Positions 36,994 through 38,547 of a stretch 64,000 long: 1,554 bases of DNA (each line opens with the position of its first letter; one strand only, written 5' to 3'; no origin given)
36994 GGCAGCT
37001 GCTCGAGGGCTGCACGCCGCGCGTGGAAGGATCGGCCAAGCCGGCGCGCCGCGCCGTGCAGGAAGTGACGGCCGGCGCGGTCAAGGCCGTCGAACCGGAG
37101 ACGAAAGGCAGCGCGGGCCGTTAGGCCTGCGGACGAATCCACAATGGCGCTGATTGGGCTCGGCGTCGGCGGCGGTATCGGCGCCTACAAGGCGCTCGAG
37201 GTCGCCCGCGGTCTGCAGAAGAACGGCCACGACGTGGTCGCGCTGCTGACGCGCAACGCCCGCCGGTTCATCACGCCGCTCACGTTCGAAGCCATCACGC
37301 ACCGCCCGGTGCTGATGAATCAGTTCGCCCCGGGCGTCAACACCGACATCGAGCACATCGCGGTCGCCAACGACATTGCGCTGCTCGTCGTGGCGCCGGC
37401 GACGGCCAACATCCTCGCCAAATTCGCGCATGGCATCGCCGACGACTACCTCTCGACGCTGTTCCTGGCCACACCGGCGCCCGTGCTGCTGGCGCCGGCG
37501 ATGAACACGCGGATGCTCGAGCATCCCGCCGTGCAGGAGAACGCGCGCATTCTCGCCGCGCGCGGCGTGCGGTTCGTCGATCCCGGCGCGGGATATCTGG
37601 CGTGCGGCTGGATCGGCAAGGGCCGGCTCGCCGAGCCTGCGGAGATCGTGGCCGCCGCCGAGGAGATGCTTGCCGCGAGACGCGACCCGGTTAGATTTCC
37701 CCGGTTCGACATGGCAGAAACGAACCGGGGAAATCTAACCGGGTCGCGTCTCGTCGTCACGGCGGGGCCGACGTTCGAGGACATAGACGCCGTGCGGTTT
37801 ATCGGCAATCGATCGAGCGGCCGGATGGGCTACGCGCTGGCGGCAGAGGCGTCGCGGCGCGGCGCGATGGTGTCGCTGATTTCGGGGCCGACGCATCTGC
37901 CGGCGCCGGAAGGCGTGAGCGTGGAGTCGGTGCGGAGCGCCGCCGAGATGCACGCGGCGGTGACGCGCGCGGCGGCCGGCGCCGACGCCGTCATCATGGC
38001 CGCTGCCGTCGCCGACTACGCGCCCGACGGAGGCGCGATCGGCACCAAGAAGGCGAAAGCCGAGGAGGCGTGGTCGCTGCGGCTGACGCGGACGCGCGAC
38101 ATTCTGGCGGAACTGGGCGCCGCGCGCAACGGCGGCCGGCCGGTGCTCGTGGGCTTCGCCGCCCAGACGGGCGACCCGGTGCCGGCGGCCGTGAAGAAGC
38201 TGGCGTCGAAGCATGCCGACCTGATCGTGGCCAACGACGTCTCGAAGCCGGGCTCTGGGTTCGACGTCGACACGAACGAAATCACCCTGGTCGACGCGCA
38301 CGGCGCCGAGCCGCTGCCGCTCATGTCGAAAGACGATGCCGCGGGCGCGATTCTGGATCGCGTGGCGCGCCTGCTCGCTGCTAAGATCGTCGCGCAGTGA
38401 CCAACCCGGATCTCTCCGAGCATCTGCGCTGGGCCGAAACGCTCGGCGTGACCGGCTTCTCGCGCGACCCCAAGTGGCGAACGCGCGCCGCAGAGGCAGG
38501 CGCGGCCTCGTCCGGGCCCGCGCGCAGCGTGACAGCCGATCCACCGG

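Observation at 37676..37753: Perfect 78-bp palindrome inserted in frame in the CoaC-CoaB linker of coaBC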

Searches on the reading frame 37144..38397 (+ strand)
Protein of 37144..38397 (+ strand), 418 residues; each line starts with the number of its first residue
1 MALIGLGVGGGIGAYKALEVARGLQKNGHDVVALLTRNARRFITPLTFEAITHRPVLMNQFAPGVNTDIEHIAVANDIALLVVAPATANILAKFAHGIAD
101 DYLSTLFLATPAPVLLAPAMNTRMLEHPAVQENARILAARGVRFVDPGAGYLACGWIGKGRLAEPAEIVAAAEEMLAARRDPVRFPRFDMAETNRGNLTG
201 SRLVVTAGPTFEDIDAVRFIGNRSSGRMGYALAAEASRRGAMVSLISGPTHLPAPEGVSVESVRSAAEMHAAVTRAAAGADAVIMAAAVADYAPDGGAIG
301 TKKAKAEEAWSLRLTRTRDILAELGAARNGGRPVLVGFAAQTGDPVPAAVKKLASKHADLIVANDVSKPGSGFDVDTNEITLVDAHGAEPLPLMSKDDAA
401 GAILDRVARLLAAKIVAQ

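Call 8: find_homologous_proteins(query=window:37144-38397:+, max_evalue=1e-30)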
Query window:37144-38397:+ (418 aa): 8000 proteins with E <= 1e-30 among 8000 candidates; the best 120 are listed.
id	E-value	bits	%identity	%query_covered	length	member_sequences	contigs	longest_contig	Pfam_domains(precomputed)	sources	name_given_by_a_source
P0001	1.0e-262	889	100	100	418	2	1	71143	PF04127.23,PF02441.25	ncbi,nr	ncbi:MAG TPA: bifunctional phosphopantothenoylcysteine decarboxylase/phosphopantothenate--cysteine l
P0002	1.1e-244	830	94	97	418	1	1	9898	PF04127.23,PF02441.25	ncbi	ncbi:MAG TPA: bifunctional phosphopantothenoylcysteine decarboxylase/phosphopantothenate--cysteine l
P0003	8.2e-226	768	89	97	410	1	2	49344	PF04127.23,PF02441.25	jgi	-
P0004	7.8e-222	755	88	97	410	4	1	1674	PF04127.23,PF02441.25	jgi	jgi:phosphopantothenoylcysteine decarboxylase / phosphopantothenate---cysteine ligase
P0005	1.1e-209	715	82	100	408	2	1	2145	PF04127.23,PF02441.25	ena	-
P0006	7.9e-206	702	82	97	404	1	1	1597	PF04127.23,PF02441.25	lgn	-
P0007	8.7e-206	702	82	97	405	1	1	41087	PF04127.23,PF02441.25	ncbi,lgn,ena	-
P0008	5.5e-204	696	82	99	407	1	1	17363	PF04127.23,PF02441.25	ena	-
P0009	6.7e-204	696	81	97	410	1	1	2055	PF04127.23,PF02441.25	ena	-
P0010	7.2e-203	692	81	100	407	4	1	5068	PF04127.23,PF02441.25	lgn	-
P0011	1.5e-202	691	81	100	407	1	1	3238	PF04127.23,PF02441.25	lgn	-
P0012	4.2e-202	690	80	96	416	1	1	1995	PF04127.23,PF02441.25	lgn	-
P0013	5.1e-202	689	80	99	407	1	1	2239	PF04127.23,PF02441.25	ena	-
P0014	3.8e-201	686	80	97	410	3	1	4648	PF04127.23,PF02441.25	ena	-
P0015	2.9e-199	680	79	96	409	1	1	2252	PF04127.23,PF02441.25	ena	-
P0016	3.2e-199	680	79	96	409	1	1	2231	PF04127.23,PF02441.25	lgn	-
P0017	4.2e-199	680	80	100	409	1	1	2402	PF04127.23,PF02441.25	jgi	jgi:phosphopantothenoylcysteine decarboxylase / phosphopantothenate---cysteine ligase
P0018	9.9e-199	678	80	95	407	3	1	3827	PF04127.23,PF02441.25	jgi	jgi:phosphopantothenoylcysteine decarboxylase/phosphopantothenate--cysteine ligase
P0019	3.7e-198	677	79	96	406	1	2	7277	PF04127.23,PF02441.25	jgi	-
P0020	6.6e-198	676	78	97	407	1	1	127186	PF04127.23,PF02441.25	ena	-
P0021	8.4e-197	672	78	97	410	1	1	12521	PF04127.23,PF02441.25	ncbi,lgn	-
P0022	1.6e-196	671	79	100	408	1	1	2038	PF04127.23,PF02441.25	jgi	jgi:phosphopantothenoylcysteine decarboxylase/phosphopantothenate--cysteine ligase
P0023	2.4e-196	671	78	97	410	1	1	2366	PF04127.23,PF02441.25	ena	-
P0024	3.0e-195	667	79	96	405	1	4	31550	PF04127.23,PF02441.25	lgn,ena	-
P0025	9.6e-195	665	78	100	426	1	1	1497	PF04127.23,PF02441.25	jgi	-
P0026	1.2e-194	665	79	100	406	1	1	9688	PF04127.23,PF02441.25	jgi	jgi:phosphopantothenoylcysteine decarboxylase/phosphopantothenate--cysteine ligase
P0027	3.6e-194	663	77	97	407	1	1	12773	PF04127.23,PF02441.25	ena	-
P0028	2.1e-193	661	79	99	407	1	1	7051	PF04127.23,PF02441.25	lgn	-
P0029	1.4e-192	658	78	99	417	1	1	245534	PF04127.23,PF02441.25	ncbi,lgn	ncbi:MAG: bifunctional phosphopantothenoylcysteine decarboxylase/phosphopantothenate--cysteine ligas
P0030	1.1e-191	655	77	100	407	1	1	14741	PF04127.23,PF02441.25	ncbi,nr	ncbi:MAG: bifunctional phosphopantothenoylcysteine decarboxylase/phosphopantothenate--cysteine ligas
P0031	1.4e-190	652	75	97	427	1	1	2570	PF04127.23,PF02441.25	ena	-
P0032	6.4e-190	649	78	99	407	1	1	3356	PF04127.23,PF02441.25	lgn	-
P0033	4.8e-189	647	78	98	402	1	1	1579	PF04127.23,PF02441.25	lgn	-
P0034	7.7e-189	646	76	100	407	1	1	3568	PF04127.23,PF02441.25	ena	-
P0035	5.5e-187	640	74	97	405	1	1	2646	PF04127.23,PF02441.25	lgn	-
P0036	3.3e-183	627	73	97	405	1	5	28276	PF04127.23,PF02441.25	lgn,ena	-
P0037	8.2e-183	626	73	97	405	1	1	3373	PF04127.23,PF02441.25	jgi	-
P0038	7.9e-157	541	66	98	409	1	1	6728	PF04127.23,PF02441.25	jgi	jgi:phosphopantothenoylcysteine decarboxylase/phosphopantothenate--cysteine ligase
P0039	9.1e-157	540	65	98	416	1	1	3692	PF04127.23,PF02441.25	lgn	-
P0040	1.6e-156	540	65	98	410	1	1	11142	PF04127.23,PF02441.25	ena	-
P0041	5.5e-156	538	66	98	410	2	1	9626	PF04127.23,PF02441.25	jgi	jgi:phosphopantothenoylcysteine decarboxylase/phosphopantothenate--cysteine ligase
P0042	6.7e-156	537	62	99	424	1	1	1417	PF04127.23,PF02441.25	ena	-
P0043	1.1e-155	537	65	99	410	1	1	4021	PF04127.23,PF02441.25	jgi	jgi:phosphopantothenoylcysteine decarboxylase/phosphopantothenate--cysteine ligase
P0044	1.4e-155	536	66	98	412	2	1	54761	PF04127.23,PF02441.25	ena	-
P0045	1.4e-155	536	64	99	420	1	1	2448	PF04127.23,PF02441.25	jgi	jgi:phosphopantothenoylcysteine decarboxylase / phosphopantothenate---cysteine ligase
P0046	1.8e-155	536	64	98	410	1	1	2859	PF04127.23,PF02441.25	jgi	jgi:phosphopantothenoylcysteine decarboxylase/phosphopantothenate--cysteine ligase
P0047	4.2e-155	535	66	98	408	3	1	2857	PF04127.23,PF02441.25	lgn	-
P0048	4.6e-155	535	64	100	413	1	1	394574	PF04127.23,PF02441.25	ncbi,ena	-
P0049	8.5e-155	534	66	99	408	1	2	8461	PF04127.23,PF02441.25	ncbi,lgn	-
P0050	1.4e-154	533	66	98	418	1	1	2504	PF04127.23,PF02441.25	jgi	-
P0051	1.6e-154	533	66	99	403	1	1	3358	PF04127.23,PF02441.25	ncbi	-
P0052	1.7e-154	533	66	99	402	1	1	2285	PF04127.23,PF02441.25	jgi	-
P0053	1.9e-154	533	66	98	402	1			PF04127.23,PF02441.25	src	-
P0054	2.2e-154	533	65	98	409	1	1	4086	PF04127.23,PF02441.25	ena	-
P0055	2.3e-154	532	65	99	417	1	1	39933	PF04127.23,PF02441.25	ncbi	-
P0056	2.5e-154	532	65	99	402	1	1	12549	PF04127.23,PF02441.25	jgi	jgi:phosphopantothenoylcysteine decarboxylase/phosphopantothenate--cysteine ligase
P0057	3.0e-154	532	64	99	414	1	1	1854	PF04127.23,PF02441.25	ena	-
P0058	4.5e-154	531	66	98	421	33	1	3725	PF04127.23,PF02441.25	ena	-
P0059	4.5e-154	531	64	99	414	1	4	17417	PF04127.23,PF02441.25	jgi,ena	jgi:phosphopantothenoylcysteine decarboxylase/phosphopantothenate--cysteine ligase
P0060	5.4e-154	531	66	98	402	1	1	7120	PF04127.23,PF02441.25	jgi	-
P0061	6.2e-154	531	65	98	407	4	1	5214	PF04127.23,PF02441.25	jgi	jgi:phosphopantothenoylcysteine decarboxylase / phosphopantothenate---cysteine ligase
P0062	9.2e-154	530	64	98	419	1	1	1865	PF04127.23,PF02441.25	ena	-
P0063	9.3e-154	530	65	98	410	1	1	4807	PF04127.23,PF02441.25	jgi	jgi:phosphopantothenoylcysteine decarboxylase/phosphopantothenate--cysteine ligase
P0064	9.9e-154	530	63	99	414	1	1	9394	PF04127.23,PF02441.25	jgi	jgi:phosphopantothenoylcysteine decarboxylase/phosphopantothenate--cysteine ligase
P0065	1.0e-153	530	65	99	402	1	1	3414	PF04127.23,PF02441.25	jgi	jgi:phosphopantothenoylcysteine decarboxylase/phosphopantothenate--cysteine ligase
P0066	1.1e-153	530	65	99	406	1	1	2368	PF04127.23,PF02441.25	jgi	jgi:phosphopantothenoylcysteine decarboxylase / phosphopantothenate---cysteine ligase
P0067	1.3e-153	530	64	98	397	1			PF04127.23,PF02441.25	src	-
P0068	1.5e-153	530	64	99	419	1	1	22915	PF04127.23,PF02441.25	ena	-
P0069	2.1e-153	529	63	99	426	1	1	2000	PF04127.23,PF02441.25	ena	-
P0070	2.3e-153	529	64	99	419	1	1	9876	PF04127.23,PF02441.25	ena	-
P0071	2.5e-153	529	63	99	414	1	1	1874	PF04127.23,PF02441.25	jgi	jgi:phosphopantothenoylcysteine decarboxylase/phosphopantothenate--cysteine ligase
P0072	2.5e-153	529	65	99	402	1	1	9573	PF04127.23,PF02441.25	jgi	jgi:phosphopantothenoylcysteine decarboxylase/phosphopantothenate--cysteine ligase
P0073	2.6e-153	529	65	98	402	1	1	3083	PF04127.23,PF02441.25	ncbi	-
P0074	2.6e-153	529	64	98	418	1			PF04127.23,PF02441.25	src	-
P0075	2.8e-153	529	65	98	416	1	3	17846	PF04127.23,PF02441.25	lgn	-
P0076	2.8e-153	529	66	98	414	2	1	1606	PF04127.23,PF02441.25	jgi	jgi:phosphopantothenoylcysteine decarboxylase / phosphopantothenate---cysteine ligase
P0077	2.9e-153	529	64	99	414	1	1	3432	PF04127.23,PF02441.25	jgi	-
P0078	2.9e-153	529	65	99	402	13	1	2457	PF04127.23,PF02441.25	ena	-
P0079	2.9e-153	529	65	99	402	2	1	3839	PF04127.23,PF02441.25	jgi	jgi:phosphopantothenoylcysteine decarboxylase/phosphopantothenate--cysteine ligase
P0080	3.0e-153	529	63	99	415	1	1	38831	PF04127.23,PF02441.25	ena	-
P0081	3.0e-153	529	65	98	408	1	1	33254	PF04127.23,PF02441.25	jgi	jgi:phosphopantothenoylcysteine decarboxylase / phosphopantothenate---cysteine ligase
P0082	3.2e-153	529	63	99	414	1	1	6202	PF04127.23,PF02441.25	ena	-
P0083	3.2e-153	529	65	99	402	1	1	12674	PF04127.23,PF02441.25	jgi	jgi:phosphopantothenoylcysteine decarboxylase/phosphopantothenate--cysteine ligase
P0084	3.4e-153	529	64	99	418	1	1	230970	PF04127.23,PF02441.25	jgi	jgi:phosphopantothenoylcysteine decarboxylase / phosphopantothenate---cysteine ligase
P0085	3.6e-153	529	64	99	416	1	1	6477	PF04127.23,PF02441.25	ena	-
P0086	4.1e-153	528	64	99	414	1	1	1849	PF04127.23,PF02441.25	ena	-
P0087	4.1e-153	528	65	99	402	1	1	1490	PF04127.23,PF02441.25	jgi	jgi:phosphopantothenoylcysteine decarboxylase/phosphopantothenate--cysteine ligase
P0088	4.4e-153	528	65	98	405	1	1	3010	PF04127.23,PF02441.25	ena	-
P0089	5.2e-153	528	65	98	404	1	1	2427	PF04127.23,PF02441.25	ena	-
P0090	5.3e-153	528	64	99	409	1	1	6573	PF04127.23,PF02441.25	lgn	-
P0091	5.3e-153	528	64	99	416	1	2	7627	PF04127.23,PF02441.25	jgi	jgi:phosphopantothenoylcysteine decarboxylase/phosphopantothenate--cysteine ligase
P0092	7.6e-153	527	64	99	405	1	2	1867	PF04127.23,PF02441.25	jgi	jgi:phosphopantothenoylcysteine decarboxylase/phosphopantothenate--cysteine ligase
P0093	7.7e-153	527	65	99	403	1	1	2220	PF04127.23,PF02441.25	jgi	-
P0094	7.9e-153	527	65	98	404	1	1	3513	PF04127.23,PF02441.25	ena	-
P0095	9.9e-153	527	64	98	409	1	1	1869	PF04127.23,PF02441.25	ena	-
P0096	1.2e-152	527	65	99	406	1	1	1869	PF04127.23,PF02441.25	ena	-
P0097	1.3e-152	527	64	98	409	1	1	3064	PF04127.23,PF02441.25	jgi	jgi:phosphopantothenoylcysteine decarboxylase/phosphopantothenate--cysteine ligase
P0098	1.3e-152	527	65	98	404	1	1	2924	PF04127.23,PF02441.25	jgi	-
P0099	1.4e-152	527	64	99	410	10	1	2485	PF04127.23,PF02441.25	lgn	-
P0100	1.5e-152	526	65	99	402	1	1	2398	PF04127.23,PF02441.25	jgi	jgi:phosphopantothenoylcysteine decarboxylase/phosphopantothenate--cysteine ligase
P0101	1.8e-152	526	65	99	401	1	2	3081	PF04127.23,PF02441.25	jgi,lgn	jgi:phosphopantothenoylcysteine decarboxylase/phosphopantothenate--cysteine ligase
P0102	1.9e-152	526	64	99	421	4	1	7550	PF04127.23,PF02441.25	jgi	-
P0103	2.0e-152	526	64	99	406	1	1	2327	PF04127.23,PF02441.25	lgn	-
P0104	2.1e-152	526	64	99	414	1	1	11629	PF04127.23,PF02441.25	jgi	jgi:phosphopantothenoylcysteine decarboxylase/phosphopantothenate--cysteine ligase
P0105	2.1e-152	526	65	99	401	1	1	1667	PF04127.23,PF02441.25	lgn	-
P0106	2.1e-152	526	65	99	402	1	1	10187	PF04127.23,PF02441.25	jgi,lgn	jgi:phosphopantothenoylcysteine decarboxylase/phosphopantothenate--cysteine ligase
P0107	2.3e-152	526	64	99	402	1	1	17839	PF04127.23,PF02441.25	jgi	jgi:phosphopantothenoylcysteine decarboxylase/phosphopantothenate--cysteine ligase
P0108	2.4e-152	526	64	99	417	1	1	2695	PF04127.23,PF02441.25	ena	-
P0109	2.6e-152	526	66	98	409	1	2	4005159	PF04127.23,PF02441.25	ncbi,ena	-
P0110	2.7e-152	526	65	99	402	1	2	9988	PF04127.23,PF02441.25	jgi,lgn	jgi:phosphopantothenoylcysteine decarboxylase/phosphopantothenate--cysteine ligase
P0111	2.7e-152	526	65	98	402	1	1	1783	PF04127.23,PF02441.25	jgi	jgi:phosphopantothenoylcysteine decarboxylase/phosphopantothenate--cysteine ligase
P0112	2.7e-152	526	64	99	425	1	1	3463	PF04127.23,PF02441.25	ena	-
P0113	3.1e-152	525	62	99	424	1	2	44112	PF04127.23,PF02441.25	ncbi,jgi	jgi:phosphopantothenoylcysteine decarboxylase/phosphopantothenate--cysteine ligase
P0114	3.1e-152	525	64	99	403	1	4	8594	PF04127.23,PF02441.25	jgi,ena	jgi:phosphopantothenoylcysteine decarboxylase/phosphopantothenate--cysteine ligase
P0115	3.4e-152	525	63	99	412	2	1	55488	PF04127.23,PF02441.25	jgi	-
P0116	3.4e-152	525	65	99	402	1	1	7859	PF04127.23,PF02441.25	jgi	jgi:phosphopantothenoylcysteine decarboxylase/phosphopantothenate--cysteine ligase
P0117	3.7e-152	525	64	99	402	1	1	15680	PF04127.23,PF02441.25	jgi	jgi:phosphopantothenoylcysteine decarboxylase/phosphopantothenate--cysteine ligase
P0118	3.7e-152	525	63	99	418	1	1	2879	PF04127.23,PF02441.25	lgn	-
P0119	3.8e-152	525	66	99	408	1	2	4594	PF04127.23,PF02441.25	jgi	jgi:phosphopantothenoylcysteine decarboxylase / phosphopantothenate---cysteine ligase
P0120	3.8e-152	525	65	99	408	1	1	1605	PF04127.23,PF02441.25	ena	-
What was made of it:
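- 37144..38400 (+): Host gene coaBC (418 aa; CoaC flavoprotein half plus CoaB ligase half), intact reading frame through the element. Homologues carry PF02441 + PF04127 (call 8).
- The source is a MAG (call 8).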

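Call 9: find_encoding_contigs(protein=window:37144-38397:+, flank=3000, max_places=6)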
Protein window:37144-38397:+ (418 aa): no gene with exactly this product is on record in the collection.
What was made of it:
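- Tried and rejected: Exact look-up of the window protein (call 9).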

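Call 11: find_encoding_contigs(protein=P0002, flank=5000, max_places=3)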
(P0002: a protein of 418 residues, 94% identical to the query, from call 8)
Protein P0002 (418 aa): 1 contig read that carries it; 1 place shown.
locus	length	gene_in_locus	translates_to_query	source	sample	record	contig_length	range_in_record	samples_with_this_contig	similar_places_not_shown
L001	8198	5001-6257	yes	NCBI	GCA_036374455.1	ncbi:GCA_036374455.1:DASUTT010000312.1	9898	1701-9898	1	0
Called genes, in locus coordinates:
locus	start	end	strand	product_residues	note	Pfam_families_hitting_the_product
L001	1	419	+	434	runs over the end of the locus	PF01210:NAD_Gly3P_dh_N (weak), PF02558:ApbA, PF03446:NAD_binding_2 (faint), PF03721:UDPG_MGDP_dh_N, PF00984:UDPG_MGDP_dh, PF03720:UDPG_MGDP_dh_C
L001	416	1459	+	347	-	PF01073:3Beta_HSD, PF01370:Epimerase, PF02719:Polysacc_synt_2, PF04321:RmlD_sub_bind, PF05368:NmrA (weak), PF07993:NAD_binding_4 (faint), PF13460:NAD_binding_10 (weak), PF16363:GDP_Man_Dehyd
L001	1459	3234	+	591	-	PF00664:ABC_membrane, PF02463:SMC_N, PF00005:ABC_tran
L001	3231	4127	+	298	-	PF03755:YicC-like_N, PF08340:YicC-like_C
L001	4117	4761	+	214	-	PF00625:Guanylate_kin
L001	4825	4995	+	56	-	PF01192:RNA_pol_Rpb6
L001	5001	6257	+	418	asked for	PF02441:Flavoprotein, PF04127:DFP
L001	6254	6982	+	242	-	PF03167:UDG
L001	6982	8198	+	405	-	PF17764:PriA_3primeBD, PF04851:ResIII, PF00270:DEAD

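Call 12: find_encoding_contigs(protein=P0003, flank=5000, max_places=3)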
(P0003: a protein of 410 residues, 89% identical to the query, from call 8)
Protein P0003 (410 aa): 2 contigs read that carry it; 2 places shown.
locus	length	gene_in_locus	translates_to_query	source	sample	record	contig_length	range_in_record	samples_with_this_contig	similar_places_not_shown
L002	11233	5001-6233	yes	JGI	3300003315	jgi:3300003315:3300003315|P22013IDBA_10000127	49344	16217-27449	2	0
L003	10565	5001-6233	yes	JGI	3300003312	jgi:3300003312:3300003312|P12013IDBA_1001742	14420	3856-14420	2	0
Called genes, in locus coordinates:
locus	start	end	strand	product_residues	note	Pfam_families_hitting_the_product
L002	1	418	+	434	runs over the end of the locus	PF01210:NAD_Gly3P_dh_N, PF02558:ApbA, PF03446:NAD_binding_2 (faint), PF03721:UDPG_MGDP_dh_N, PF00984:UDPG_MGDP_dh, PF03720:UDPG_MGDP_dh_C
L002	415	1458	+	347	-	PF01073:3Beta_HSD, PF01370:Epimerase, PF02719:Polysacc_synt_2, PF04321:RmlD_sub_bind, PF05368:NmrA (weak), PF13460:NAD_binding_10 (weak), PF16363:GDP_Man_Dehyd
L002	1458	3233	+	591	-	PF00664:ABC_membrane, PF02463:SMC_N, PF00005:ABC_tran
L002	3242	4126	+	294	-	PF03755:YicC-like_N, PF08340:YicC-like_C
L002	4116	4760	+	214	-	PF00625:Guanylate_kin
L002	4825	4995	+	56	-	PF01192:RNA_pol_Rpb6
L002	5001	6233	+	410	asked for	PF02441:Flavoprotein, PF04127:DFP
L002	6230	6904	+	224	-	PF03167:UDG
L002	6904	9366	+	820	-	PF17764:PriA_3primeBD, PF00270:DEAD, PF04851:ResIII, PF00271:Helicase_C (faint), PF18319:Zn_ribbon_PriA, PF18074:PriA_C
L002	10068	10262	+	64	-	-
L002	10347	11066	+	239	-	PF10544:T5orf172, PF13455:MUG113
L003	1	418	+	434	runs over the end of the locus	PF01210:NAD_Gly3P_dh_N, PF02558:ApbA, PF03446:NAD_binding_2 (faint), PF03721:UDPG_MGDP_dh_N, PF00984:UDPG_MGDP_dh, PF03720:UDPG_MGDP_dh_C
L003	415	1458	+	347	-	PF01073:3Beta_HSD, PF01370:Epimerase, PF02719:Polysacc_synt_2, PF04321:RmlD_sub_bind, PF05368:NmrA (weak), PF13460:NAD_binding_10 (weak), PF16363:GDP_Man_Dehyd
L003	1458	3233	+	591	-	PF00664:ABC_membrane, PF02463:SMC_N, PF00005:ABC_tran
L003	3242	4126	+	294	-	PF03755:YicC-like_N, PF08340:YicC-like_C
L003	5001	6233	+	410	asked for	PF02441:Flavoprotein, PF04127:DFP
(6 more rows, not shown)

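Call 13: find_encoding_contigs(protein=P0031, flank=3000, max_places=3)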
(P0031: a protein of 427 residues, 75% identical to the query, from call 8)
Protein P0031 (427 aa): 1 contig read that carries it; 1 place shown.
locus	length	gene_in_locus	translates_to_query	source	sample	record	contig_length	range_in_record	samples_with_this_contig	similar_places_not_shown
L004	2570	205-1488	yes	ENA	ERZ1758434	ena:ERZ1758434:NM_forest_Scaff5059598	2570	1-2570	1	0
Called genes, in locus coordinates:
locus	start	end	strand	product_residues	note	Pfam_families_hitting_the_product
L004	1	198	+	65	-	?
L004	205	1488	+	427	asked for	PF02441:Flavoprotein, PF04127:DFP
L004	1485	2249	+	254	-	PF03167:UDG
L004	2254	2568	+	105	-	?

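Call 14: find_encoding_contigs(protein=P0012, flank=3000, max_places=3)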
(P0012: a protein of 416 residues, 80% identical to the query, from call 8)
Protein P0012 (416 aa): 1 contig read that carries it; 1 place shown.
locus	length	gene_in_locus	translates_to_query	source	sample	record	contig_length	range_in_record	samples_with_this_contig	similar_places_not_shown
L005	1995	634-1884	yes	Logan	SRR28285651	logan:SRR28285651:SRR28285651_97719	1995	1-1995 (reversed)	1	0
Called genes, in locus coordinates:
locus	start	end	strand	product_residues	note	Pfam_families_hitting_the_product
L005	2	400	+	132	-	?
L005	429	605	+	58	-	PF01192:RNA_pol_Rpb6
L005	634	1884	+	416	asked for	PF02441:Flavoprotein, PF04127:DFP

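Call 15: find_encoding_contigs(protein=P0025, flank=3000, max_places=3)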
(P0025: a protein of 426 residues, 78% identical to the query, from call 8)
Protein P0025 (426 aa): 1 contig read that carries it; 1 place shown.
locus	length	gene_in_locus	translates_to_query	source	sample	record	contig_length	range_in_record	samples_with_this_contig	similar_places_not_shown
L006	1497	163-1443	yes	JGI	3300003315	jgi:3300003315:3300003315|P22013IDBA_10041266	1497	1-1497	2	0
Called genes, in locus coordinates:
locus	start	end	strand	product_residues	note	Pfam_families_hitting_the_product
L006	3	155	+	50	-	?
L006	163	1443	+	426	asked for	PF02441:Flavoprotein, PF04127:DFP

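Call 29: find_related_loci(query=window:37144-38397:+, collection=metagenome_contigs, flank=1500)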
Query window:37144-38397:+ (418 aa) in metagenome_contigs; peptide patterns used: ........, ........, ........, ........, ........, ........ (x = any residue, [..] = any of these).
587 stretches matched a pattern; 473 encode a relative of the query (tblastn E <= 1e-3); the best 80 are kept; 80 distinct loci.
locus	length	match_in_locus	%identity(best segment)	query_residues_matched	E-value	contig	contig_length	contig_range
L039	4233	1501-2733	64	1-413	2e-162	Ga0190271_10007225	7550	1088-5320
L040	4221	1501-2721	63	1-413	4e-159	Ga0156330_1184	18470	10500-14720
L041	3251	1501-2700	61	1-413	4e-163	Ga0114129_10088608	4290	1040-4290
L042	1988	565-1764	62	1-413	1e-170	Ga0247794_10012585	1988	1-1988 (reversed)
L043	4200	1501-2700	61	1-413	6e-159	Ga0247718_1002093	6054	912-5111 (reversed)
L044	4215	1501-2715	61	1-418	1e-157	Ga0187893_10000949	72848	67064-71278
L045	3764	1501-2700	61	1-413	2e-159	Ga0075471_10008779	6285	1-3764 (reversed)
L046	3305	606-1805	60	1-413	3e-160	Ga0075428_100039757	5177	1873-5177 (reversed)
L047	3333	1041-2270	63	1-413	4e-164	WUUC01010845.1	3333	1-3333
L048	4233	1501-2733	61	1-413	5e-157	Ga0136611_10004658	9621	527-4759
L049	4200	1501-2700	61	1-413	2e-156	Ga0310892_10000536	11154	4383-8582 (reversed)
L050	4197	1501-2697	60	1-413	5e-156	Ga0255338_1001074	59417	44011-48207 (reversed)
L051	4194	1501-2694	61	1-411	2e-155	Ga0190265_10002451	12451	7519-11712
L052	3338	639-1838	62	1-413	8e-158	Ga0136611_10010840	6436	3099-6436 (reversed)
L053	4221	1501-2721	60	1-411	4e-155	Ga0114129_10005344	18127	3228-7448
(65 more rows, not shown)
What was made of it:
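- Tried and rejected: Metagenome scan with the CoaBC protein (call 29).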

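Call 55: find_encoding_contigs(protein=P0010, flank=1500, max_places=1)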
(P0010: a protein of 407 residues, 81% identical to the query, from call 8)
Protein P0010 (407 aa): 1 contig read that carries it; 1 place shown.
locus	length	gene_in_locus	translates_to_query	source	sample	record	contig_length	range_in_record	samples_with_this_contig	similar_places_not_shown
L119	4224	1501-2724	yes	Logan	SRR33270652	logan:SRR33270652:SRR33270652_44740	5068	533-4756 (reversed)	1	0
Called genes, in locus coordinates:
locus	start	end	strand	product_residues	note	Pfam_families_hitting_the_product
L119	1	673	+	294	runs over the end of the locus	PF03755:YicC-like_N, PF08340:YicC-like_C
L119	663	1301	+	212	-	PF00625:Guanylate_kin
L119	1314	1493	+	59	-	PF01192:RNA_pol_Rpb6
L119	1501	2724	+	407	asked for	PF02441:Flavoprotein, PF04127:DFP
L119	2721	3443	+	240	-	PF03167:UDG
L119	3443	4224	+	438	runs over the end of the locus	?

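Call 56: find_encoding_contigs(protein=P0006, flank=1500, max_places=1)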
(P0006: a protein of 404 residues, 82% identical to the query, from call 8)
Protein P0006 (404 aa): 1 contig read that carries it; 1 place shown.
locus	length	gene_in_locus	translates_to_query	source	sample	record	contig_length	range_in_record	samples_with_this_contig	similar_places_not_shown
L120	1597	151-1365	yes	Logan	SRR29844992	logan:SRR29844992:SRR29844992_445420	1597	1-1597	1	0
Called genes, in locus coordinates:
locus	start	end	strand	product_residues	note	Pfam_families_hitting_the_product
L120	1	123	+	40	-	?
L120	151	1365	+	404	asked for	PF02441:Flavoprotein, PF04127:DFP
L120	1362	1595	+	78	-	?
